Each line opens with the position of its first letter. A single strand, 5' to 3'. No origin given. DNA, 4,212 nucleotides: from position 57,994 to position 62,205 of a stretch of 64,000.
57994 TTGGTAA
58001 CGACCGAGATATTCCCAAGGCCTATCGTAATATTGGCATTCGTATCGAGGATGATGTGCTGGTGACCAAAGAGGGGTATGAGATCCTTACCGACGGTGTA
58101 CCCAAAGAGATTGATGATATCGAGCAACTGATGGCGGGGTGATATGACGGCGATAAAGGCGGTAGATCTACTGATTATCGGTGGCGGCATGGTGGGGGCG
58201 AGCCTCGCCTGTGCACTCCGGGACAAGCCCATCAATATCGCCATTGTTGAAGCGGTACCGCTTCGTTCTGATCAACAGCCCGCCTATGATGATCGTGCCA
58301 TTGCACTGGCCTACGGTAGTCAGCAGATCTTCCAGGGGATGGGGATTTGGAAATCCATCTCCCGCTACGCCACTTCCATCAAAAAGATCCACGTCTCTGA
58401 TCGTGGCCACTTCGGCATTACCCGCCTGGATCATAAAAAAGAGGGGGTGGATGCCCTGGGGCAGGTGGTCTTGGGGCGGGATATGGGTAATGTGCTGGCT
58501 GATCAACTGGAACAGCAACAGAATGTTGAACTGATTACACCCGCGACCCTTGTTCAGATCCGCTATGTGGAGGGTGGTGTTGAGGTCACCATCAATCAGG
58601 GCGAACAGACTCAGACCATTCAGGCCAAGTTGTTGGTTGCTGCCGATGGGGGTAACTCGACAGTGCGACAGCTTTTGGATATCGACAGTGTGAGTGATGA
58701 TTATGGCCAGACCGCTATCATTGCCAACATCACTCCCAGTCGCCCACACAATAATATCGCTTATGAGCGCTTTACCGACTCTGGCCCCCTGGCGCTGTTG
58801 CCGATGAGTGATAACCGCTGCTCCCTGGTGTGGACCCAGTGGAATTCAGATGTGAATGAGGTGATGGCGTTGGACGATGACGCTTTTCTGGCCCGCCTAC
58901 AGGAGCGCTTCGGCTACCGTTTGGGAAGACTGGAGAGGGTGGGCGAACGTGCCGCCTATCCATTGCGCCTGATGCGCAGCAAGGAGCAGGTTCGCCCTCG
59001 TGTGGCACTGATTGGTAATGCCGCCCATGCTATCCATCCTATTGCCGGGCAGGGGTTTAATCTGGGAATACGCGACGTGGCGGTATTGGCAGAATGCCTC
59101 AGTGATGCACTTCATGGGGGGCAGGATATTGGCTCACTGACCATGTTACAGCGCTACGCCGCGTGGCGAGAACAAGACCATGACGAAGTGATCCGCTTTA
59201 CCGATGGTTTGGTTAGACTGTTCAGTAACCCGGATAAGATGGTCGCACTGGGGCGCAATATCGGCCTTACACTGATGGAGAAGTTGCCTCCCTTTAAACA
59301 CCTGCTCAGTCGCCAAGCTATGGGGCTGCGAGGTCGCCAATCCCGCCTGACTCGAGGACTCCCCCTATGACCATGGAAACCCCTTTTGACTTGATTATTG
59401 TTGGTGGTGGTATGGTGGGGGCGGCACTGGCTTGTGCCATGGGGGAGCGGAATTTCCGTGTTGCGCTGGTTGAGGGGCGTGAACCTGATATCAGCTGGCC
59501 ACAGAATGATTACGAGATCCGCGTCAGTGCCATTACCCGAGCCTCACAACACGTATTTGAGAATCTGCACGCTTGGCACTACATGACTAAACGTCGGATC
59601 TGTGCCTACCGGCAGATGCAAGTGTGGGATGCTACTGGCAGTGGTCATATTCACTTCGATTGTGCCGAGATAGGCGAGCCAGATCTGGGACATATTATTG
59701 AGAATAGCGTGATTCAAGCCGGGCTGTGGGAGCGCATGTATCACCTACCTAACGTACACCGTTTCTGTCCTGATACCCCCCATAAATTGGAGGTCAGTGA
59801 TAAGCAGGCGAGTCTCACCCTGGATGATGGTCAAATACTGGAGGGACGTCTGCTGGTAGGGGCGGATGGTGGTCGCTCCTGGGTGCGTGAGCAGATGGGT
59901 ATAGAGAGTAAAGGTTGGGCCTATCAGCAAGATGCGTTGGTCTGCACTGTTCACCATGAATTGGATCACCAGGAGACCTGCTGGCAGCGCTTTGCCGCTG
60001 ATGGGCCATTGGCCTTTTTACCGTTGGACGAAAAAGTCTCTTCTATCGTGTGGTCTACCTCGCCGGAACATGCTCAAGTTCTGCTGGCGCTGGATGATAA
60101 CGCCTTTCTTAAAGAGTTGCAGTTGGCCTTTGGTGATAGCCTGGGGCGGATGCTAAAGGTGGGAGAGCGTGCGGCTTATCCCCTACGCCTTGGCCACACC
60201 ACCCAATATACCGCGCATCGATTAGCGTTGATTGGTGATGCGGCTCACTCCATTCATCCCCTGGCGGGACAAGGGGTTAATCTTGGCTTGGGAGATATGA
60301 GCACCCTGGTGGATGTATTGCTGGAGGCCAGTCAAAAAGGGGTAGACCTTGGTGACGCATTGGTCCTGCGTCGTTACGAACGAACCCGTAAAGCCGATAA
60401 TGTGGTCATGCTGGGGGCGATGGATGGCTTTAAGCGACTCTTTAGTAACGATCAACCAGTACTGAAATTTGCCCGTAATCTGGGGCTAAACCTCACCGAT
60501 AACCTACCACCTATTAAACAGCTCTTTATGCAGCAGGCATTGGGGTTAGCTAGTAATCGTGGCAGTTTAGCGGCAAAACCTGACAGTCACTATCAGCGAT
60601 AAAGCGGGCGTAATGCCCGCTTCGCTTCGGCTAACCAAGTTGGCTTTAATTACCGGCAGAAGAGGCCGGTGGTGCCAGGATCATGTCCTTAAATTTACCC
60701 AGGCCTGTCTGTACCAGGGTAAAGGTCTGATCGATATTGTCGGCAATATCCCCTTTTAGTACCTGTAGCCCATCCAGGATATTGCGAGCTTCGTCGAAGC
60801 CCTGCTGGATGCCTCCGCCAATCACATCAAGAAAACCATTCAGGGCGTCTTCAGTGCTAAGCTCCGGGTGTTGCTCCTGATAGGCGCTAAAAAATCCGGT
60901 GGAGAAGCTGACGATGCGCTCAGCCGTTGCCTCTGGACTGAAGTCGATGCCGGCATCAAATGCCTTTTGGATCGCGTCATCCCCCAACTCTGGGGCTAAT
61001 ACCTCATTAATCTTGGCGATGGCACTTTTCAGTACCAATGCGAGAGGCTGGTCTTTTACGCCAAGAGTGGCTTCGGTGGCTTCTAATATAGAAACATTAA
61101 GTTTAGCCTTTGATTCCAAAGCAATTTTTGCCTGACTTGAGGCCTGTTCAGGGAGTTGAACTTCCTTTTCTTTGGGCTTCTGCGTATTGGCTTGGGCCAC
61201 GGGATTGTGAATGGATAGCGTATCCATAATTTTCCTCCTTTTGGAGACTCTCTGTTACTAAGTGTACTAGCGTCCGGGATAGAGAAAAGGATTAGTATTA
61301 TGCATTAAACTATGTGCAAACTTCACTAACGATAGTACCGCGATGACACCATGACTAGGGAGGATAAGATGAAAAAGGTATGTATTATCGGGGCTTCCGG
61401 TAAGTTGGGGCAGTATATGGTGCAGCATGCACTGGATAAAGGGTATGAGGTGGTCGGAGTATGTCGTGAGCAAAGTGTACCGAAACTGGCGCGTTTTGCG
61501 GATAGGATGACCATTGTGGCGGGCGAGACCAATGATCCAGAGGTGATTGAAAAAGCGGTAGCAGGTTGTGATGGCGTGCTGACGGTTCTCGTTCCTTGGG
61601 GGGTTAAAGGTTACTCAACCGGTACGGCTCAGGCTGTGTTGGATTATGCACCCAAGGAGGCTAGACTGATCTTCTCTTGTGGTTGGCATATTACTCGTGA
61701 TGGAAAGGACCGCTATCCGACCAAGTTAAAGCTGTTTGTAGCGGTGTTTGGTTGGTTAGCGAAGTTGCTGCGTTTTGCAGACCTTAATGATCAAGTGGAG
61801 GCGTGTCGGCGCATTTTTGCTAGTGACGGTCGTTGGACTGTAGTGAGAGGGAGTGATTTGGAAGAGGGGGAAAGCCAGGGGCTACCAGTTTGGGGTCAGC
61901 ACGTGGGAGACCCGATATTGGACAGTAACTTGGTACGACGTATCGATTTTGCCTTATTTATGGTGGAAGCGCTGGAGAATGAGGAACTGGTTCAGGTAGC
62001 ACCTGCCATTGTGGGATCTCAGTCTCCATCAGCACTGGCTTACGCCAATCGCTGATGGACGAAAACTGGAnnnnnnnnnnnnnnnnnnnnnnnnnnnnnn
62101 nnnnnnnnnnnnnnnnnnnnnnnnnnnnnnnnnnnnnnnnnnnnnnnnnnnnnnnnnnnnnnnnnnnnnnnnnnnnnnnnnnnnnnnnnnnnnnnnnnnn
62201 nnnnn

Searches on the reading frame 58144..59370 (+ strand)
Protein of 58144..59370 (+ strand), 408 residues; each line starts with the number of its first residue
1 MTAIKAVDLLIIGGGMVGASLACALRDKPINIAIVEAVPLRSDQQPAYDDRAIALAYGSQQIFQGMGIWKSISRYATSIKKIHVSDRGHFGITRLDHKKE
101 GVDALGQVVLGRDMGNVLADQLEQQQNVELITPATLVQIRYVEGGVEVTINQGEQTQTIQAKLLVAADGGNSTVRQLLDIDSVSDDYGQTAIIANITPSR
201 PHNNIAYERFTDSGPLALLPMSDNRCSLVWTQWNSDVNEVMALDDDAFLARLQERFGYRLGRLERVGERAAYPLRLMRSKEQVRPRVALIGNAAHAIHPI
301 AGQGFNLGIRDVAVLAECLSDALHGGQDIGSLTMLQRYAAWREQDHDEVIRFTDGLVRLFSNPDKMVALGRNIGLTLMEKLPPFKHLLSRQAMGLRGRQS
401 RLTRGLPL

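Call 59: search_protein_families(library=pfam, proteins=[window:58144-59370:+], max_evalue=0.000001)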
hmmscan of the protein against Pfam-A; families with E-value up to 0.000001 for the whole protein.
window:58144-59370:+ (408 aa): 3 families
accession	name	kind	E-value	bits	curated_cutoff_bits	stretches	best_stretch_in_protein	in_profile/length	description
PF01494.25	FAD_binding_3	-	6.4e-32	111.6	22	1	7-351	2-347/349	FAD binding domain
PF01266.30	DAO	-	1.1e-08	35.4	27.9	0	8-37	1-30/353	FAD dependent oxidoreductase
PF05834.18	Lycopene_cycl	-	6.5e-07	29.2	23.4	0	8-331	1-298/380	Lycopene cyclase protein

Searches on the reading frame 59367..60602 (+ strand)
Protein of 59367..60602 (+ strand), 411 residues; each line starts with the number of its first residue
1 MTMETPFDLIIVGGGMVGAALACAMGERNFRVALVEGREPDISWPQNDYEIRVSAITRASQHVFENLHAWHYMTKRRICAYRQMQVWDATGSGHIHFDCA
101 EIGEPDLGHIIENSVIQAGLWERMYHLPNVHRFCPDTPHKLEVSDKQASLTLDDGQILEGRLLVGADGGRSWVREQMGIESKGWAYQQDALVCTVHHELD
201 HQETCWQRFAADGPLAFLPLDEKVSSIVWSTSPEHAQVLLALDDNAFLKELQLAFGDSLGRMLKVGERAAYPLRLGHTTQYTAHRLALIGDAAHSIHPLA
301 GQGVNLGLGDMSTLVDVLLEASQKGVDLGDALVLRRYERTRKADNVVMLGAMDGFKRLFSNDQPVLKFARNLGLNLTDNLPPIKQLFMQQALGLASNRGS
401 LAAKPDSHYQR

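Call 59: search_protein_families(library=pfam, proteins=[window:59367-60602:+], max_evalue=0.000001)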
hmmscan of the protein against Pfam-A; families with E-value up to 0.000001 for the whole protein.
window:59367-60602:+ (411 aa): 1 family
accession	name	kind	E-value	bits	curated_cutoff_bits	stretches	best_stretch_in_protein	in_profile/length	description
PF01494.25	FAD_binding_3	-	1.1e-24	87.8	22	1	155-341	143-338/349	FAD binding domain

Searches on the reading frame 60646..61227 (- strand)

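Call 59: search_protein_families(library=pfam, proteins=[window:60646-61227:-], max_evalue=0.000001)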
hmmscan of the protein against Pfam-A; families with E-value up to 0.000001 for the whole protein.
window:60646-61227:- (193 aa): 1 family
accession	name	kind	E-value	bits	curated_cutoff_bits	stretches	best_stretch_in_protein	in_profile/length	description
PF18433.6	DUF5610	-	1e-38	132.8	26.4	1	60-179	2-117/117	Domain of unknown function (DUF5610)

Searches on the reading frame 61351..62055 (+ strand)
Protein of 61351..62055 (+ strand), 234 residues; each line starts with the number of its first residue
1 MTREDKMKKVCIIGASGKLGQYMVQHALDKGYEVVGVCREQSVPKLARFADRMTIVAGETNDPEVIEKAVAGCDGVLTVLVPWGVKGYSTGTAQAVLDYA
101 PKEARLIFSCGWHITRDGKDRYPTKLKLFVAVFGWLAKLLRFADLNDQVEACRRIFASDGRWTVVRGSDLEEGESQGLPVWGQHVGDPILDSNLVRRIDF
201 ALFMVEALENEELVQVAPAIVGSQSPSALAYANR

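Call 59: search_protein_families(library=pfam, proteins=[window:61351-62055:+], max_evalue=0.000001)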
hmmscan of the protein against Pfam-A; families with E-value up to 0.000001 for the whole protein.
window:61351-62055:+ (234 aa): 3 families
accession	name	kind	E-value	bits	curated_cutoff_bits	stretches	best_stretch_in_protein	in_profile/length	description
PF13460.12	NAD_binding_10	-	6.2e-18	65.8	27.2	1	14-210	1-183/184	NAD(P)H-binding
PF05368.20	NmrA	-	3.7e-11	43.6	27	1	8-80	3-77/298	NmrA-like family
PF01370.27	Epimerase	-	2.9e-07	30.6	20.9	1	10-78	1-70/240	NAD dependent epimerase/dehydratase family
